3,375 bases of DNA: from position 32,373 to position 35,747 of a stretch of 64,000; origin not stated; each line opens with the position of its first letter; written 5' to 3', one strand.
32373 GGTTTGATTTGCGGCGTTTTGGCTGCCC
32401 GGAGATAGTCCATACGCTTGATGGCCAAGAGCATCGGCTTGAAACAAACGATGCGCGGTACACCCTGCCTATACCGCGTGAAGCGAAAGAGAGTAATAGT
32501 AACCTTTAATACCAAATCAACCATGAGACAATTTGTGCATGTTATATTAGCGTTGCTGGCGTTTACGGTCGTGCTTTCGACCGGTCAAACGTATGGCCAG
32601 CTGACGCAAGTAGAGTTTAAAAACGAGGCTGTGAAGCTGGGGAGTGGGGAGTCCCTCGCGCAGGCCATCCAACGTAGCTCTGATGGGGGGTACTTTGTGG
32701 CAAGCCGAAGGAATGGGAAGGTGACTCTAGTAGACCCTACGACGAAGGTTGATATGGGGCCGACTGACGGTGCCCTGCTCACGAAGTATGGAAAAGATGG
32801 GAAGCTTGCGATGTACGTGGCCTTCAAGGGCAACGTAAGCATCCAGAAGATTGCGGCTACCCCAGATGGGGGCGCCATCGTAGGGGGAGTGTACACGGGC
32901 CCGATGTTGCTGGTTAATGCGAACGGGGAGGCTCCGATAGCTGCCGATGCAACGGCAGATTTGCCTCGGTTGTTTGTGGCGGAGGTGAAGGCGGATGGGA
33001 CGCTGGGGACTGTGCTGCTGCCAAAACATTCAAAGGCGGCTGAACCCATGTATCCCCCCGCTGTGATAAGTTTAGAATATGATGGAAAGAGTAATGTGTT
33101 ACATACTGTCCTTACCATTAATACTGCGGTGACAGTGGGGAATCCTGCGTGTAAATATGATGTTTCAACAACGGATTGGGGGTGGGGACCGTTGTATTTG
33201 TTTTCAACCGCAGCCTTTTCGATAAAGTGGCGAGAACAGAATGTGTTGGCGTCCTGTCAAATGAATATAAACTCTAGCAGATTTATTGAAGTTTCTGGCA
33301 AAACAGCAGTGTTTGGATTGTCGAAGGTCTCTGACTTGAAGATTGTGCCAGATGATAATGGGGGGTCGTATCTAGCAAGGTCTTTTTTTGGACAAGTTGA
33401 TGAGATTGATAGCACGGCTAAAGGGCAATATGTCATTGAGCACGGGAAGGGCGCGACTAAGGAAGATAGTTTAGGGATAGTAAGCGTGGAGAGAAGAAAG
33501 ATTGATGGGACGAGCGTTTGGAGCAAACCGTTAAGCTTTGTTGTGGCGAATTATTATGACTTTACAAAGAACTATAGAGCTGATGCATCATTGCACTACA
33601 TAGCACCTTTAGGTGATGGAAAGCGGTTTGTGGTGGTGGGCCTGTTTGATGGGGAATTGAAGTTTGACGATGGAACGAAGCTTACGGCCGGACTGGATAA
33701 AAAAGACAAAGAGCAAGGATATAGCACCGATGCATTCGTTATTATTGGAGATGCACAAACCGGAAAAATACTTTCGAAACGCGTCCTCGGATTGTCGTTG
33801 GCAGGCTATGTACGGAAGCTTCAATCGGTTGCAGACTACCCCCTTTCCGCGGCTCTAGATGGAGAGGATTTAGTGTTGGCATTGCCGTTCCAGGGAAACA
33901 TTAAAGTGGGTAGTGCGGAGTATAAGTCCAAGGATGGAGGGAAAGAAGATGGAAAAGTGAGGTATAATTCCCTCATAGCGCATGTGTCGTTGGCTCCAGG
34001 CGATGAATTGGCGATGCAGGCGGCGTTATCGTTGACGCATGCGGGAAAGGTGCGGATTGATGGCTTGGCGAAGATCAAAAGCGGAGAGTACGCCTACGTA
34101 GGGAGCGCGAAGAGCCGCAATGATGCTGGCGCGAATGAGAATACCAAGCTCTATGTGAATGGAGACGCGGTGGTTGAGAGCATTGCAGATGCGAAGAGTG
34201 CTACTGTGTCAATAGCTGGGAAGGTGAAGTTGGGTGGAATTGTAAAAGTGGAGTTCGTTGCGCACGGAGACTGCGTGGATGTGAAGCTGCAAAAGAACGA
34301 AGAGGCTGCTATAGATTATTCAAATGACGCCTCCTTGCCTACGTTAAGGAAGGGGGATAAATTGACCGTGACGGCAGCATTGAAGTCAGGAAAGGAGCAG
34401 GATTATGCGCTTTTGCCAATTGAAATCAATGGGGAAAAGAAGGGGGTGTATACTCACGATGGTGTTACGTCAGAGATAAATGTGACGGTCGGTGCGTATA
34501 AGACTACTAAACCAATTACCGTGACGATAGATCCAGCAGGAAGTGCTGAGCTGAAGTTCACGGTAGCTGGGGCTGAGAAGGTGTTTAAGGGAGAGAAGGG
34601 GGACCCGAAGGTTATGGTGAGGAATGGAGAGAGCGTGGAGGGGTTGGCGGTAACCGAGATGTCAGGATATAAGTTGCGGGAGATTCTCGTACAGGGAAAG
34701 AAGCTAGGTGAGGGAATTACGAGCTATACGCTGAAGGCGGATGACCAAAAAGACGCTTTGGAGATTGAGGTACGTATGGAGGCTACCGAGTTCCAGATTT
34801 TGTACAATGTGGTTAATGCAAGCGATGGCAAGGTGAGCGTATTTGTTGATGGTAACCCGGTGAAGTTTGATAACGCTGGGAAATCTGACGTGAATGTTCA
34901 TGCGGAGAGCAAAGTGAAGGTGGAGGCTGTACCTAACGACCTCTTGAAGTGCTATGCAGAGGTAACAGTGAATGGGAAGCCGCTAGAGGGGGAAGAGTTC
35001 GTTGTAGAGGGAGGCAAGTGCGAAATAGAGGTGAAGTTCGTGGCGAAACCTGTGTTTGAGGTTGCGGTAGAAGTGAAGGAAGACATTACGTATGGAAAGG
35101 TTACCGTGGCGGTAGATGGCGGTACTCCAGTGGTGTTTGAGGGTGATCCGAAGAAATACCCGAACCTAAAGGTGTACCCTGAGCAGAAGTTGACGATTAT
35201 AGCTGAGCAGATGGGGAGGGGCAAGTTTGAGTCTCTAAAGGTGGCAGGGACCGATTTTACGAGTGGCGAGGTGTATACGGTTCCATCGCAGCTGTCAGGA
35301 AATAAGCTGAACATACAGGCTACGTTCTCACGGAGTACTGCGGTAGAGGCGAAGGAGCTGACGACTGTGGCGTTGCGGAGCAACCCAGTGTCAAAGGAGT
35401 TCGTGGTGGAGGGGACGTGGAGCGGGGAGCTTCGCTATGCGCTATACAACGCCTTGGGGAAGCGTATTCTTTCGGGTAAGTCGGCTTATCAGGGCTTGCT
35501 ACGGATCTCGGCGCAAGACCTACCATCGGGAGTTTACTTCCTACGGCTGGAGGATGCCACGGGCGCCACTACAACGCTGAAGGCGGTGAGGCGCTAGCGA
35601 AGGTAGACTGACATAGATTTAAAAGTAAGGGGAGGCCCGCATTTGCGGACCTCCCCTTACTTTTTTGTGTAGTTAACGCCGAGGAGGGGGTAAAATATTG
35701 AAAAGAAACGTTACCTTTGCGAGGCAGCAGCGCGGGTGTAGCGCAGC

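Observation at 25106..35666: Terminator-bounded Zn-metalloprotease - SusC - SusD - T9SS-cargo unit: a candidate protein/peptide utilization locus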

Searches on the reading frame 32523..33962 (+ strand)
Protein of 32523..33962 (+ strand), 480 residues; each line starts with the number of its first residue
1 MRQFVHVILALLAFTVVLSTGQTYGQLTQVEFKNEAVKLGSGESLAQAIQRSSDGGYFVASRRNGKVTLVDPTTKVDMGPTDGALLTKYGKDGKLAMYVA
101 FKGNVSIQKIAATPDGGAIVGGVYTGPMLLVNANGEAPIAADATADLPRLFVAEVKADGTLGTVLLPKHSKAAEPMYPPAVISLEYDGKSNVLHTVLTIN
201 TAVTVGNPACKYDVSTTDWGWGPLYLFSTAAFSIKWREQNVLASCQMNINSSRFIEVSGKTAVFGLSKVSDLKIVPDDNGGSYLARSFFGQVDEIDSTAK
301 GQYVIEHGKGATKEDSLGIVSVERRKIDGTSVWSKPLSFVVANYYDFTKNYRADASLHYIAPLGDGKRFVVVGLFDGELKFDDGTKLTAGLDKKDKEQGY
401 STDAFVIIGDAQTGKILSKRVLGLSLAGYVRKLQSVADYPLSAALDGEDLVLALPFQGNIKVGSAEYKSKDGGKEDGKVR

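Call 38: find_homologous_proteins(query=window:32523-33962:+, max_evalue=0.001)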
Query window:32523-33962:+: 8000 candidates shared short words with the query, none scored E <= 0.001.

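Call 43: search_protein_representatives(protein=window:32523-33962:+)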
Query: 480 residues. Proteins with E-value up to 0.001 (for the whole library): 30; up to 1e-10: 6; up to 1e-30: 4. The best 30 are listed.
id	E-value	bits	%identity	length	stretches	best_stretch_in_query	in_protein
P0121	8.5e-166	568.8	66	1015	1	1-480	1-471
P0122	2.3e-96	339.9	45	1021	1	9-473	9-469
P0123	2.8e-93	329.8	46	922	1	25-474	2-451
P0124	4.4e-43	164.3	32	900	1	8-461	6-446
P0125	3.9e-23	98.5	27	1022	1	46-463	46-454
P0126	8.6e-11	57.8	31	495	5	41-126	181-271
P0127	6.4e-09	51.7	32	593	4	45-128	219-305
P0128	6.6e-09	51.6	29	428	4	39-126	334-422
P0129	1.9e-08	50.1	32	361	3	29-132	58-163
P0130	6.4e-08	48.4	33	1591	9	80-162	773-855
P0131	3.0e-07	46.1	28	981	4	39-160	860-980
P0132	3.8e-07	45.8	28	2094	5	30-136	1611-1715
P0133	7.7e-07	44.8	30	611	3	49-132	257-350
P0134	8.3e-07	44.7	33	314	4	46-126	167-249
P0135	2.3e-06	43.2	34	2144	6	38-125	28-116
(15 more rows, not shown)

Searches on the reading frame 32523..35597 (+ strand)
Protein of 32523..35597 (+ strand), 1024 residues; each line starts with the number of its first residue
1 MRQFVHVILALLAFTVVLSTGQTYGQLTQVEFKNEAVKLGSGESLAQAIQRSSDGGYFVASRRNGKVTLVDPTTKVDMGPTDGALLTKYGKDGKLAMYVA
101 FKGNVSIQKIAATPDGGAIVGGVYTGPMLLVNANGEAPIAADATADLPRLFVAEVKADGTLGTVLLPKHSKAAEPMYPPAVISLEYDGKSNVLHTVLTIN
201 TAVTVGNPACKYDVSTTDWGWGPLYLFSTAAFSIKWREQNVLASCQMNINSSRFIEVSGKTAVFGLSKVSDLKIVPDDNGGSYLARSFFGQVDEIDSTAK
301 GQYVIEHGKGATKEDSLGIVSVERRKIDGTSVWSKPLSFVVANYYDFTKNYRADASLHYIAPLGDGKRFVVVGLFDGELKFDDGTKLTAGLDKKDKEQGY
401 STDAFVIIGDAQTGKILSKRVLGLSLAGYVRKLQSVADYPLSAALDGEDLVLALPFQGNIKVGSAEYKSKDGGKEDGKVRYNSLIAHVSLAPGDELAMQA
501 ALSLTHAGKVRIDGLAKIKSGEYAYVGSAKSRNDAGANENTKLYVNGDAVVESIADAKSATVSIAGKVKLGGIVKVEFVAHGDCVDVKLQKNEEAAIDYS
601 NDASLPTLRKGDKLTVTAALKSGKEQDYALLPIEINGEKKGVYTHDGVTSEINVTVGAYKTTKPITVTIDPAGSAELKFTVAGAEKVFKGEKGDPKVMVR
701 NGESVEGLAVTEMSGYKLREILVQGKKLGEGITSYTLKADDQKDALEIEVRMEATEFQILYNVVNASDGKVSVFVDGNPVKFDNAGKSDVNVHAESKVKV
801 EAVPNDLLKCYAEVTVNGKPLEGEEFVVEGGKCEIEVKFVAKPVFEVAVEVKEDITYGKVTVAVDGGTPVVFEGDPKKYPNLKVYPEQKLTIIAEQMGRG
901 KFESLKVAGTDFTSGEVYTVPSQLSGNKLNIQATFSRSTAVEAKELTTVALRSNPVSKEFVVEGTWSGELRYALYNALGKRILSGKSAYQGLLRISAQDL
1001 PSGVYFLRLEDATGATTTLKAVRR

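Call 6: search_protein_families(library=pfam, proteins=[window:32523-35597:+], max_evalue=0.01)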
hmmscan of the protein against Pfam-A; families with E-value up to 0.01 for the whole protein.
window:32523-35597:+ (1024 aa): 1 family
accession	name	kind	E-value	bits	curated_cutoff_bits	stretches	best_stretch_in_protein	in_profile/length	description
PF18962.6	Por_Secre_tail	-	8.5e-06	26.4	27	1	954-1017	4-70/75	Secretion system C-terminal sorting domain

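Call 7: search_protein_families(library=ncbifam, proteins=[window:32523-35597:+], max_evalue=0.01)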
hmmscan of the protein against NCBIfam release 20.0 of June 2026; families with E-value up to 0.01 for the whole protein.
window:32523-35597:+ (1024 aa): 2 families
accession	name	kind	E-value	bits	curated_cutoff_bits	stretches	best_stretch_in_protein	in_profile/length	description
TIGR04183.1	Por_Secre_tail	domain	8.4e-07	28.9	23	1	954-1020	4-68/72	T9SS type A sorting domain-containing protein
NF038113.1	T9SSA_dep_M36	equivalog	0.0095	14.1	885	0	941-1014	785-860/869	T9SS-dependent M36 family metallopeptidase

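Call 18: search_solved_structures(query=window:32523-35597:+, max_evalue=1)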
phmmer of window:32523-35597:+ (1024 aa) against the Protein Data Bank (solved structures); distinct sequences matched with E-value up to 1: 0.

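Call 69: search_protein_families(library=pfam, proteins=[window:32523-35597:+], max_evalue=10)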
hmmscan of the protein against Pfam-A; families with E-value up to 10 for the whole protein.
window:32523-35597:+ (1024 aa): 3 families
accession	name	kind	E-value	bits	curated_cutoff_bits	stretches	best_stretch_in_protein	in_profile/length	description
PF18962.6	Por_Secre_tail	-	8.5e-06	26.4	27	1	954-1017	4-70/75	Secretion system C-terminal sorting domain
PF21965.2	SAMP2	-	0.041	14.7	27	1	747-785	14-51/63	Small archaeal modifier protein 2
PF07550.17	Shr-like_HID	-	3.2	8.7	22.3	1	806-850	23-68/82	Heme-binding protein Shr-like, Hb-interacting domain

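Call 70: predict_structure(alignment_id=A4)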
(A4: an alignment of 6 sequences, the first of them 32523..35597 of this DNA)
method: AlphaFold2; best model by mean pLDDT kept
length: 1024 residues; sequences in the alignment: 6
mean_pLDDT: 75.7   pTM: 0.60
mean pLDDT of the five models: 75.7, 73.4, 72.9, 72.4, 70.0
residues with pLDDT >= 90: 106; 70-90: 661; 50-70: 166; < 50: 91
segments of 3 or more residues with pLDDT < 50: 1-6, 8-26, 40-42, 218-225, 255-265, 344-348, 391-400, 428-437, 472-479, 938-944
pLDDT, mean of each block of 10 residues (from residue 1): 47 34 47 58 69 86 71 66 84 82 89 92 89 86 69 93 89 63 89 89 84 66 62 91 86 49 56 86 86 84 77 63 89 86 53 75 85 83 80 43 84 89 63 46 87 78 66 47 84 71 83 83 84 78 79 72 79 78 88 84 65 88 86 88 74 86 81 79 74 62 78 79 77 72 80 81 77 83 79 80 78 79 73 79 79 68 79 62 80 76 81 83 74 65 56 70 78 79 77 77 82 78 75
secondary structure, 60 per line:
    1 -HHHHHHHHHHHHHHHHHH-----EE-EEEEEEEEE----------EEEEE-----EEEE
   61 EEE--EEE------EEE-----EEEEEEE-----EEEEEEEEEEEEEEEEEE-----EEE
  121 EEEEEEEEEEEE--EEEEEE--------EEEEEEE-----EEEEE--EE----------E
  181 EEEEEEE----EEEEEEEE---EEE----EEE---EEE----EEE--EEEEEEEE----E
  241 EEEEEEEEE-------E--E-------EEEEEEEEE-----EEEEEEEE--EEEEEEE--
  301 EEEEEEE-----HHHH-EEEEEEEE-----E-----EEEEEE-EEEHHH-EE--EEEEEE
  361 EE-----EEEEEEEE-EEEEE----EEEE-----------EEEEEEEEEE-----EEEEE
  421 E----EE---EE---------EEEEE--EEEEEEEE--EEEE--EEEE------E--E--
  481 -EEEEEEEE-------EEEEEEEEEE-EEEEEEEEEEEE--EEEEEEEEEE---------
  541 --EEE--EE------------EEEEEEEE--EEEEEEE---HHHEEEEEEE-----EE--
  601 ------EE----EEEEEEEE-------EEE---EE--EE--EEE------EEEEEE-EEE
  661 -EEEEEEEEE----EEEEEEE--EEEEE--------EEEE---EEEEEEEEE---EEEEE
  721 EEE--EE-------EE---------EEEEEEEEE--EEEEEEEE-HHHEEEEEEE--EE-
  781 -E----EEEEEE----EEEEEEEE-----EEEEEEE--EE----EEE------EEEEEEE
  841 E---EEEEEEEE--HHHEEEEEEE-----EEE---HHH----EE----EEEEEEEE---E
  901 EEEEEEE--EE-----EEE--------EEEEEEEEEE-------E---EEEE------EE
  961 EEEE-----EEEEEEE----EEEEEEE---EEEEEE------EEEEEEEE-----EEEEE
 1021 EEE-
elements in order (helices of 4 or more, strands of 3 or more residues): H2-19 E28-36 E47-51 E57-63 E66-68 E75-77 E83-89 E95-112 E118-132 E135-140 E149-155 E161-165 E180-187 E192-199 E203-205 E210-212 E216-218 E223-225 E228-235 E240-249 E268-276 E282-289 E292-298 E301-307 H313-316 E318-325 E337-342 E344-346 E355-362 E368-375 E377-381 E386-389 E401-410 E416-421 E442-446 E449-456 E459-462 E465-468 E482-489 E497-506 E508-519 E522-531 E543-545 E562-569 E572-578 E585-591 E613-620 E628-630 E642-644 E651-656 E658-660 E662-670 E675-681 E684-688 E697-700 E704-712 E716-723 E746-754 E757-764 E769-775 E787-792 E797-804 E810-816 E825-827 E834-841 E845-852 E858-864 E870-872 E889-896 E900-907 E917-919 E928-937 E949-952 E959-964 E970-976 E981-987 E991-996 E1003-1010 E1016-1023

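Call 72: fold_search(model_id=the predicted structure, library=pdb)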
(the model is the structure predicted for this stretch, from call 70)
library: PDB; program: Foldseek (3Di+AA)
matches with E <= 10: 1364; with E <= 0.001: 84
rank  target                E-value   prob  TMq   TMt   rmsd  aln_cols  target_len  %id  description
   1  6ffy_A                4.2e-11  1.00  0.19  0.20  45.9      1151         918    9  Structure of the mouse SorCS2-NGF complex (released 2018-08-01)
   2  6fg9_B                4.4e-11  1.00  0.17  0.18  46.4      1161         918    9  Mouse SORCS2 ectodomain (sortilin related VPS10 domain containing receptor 2) (released 2018-08-01)
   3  7ron                  2.0e-09  1.00  0.29  0.45   7.8       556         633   13  Crystal structure of the Friedel-Crafts alkylating enzyme CylK from Cylindospermum licheniforme (released 2022-03-23)
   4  7roo                  2.9e-09  1.00  0.30  0.45   7.6       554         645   13  Crystal structure of Friedel-Crafts alkylating enzyme CylK from Cylindospermum licheniforme with bromide (released 2022-03-23)
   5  7fh6                  4.3e-09  1.00  0.30  0.45   7.0       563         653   13  Friedel-Crafts alkylation enzyme CylK (released 2022-02-16)
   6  7fh7                  5.7e-09  1.00  0.31  0.47   7.0       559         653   13  Friedel-Crafts alkylation enzyme CylK mutant Y37F (released 2022-02-16)
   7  7w6b                  8.6e-09  1.00  0.10  0.12  19.8       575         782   10  Crystal Structure of PitA from pilus islet-2 of Streptococcus oralis (released 2022-06-01)
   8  7fh8                  1.1e-08  1.00  0.31  0.46   7.2       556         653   12  Friedel-Crafts alkylation enzyme CylK mutant H391A (released 2022-02-16)
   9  9flp_A                1.4e-08  0.96  0.08  0.09  86.9      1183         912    9  CryoEM structure of the neck (1403-2314) in the grappling hook protein A (GhpA) in the bacterium Aureispira sp. CCB-QB (released 2024-10-16)
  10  6fwv_B                6.8e-08  1.00  0.09  0.15  26.9       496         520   12  The Bacillus anthracis TIE protein (released 2018-08-08)
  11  6vjb                  7.1e-08  0.99  0.12  0.09  49.9      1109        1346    9  Crystal structure of a catalytically inactive CXC Chemokine-degrading protease SpyCEP from Streptococcus pyogenes (released 2020-04-15)
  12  6fwv_A                9.3e-08  1.00  0.10  0.16  27.6       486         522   12  The Bacillus anthracis TIE protein (released 2018-08-08)
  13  9bfs_A                1.9e-07  0.63  0.07  0.05  46.2      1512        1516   10  Cryo-EM structure of Sevenless extracellular domain (dimer, pH 6.6) (released 2025-01-29)
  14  7vcr_B                6.7e-07  1.00  0.13  0.22  17.2       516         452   11  Crystal Structure of PitA fragment from pilus islet-2 of Streptococcus oralis (released 2022-06-01)
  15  7edd                  7.3e-07  0.89  0.09  0.07  39.0      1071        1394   10  Crystal structure of a serine protease from Streptococcus pyogenes (released 2021-05-12)
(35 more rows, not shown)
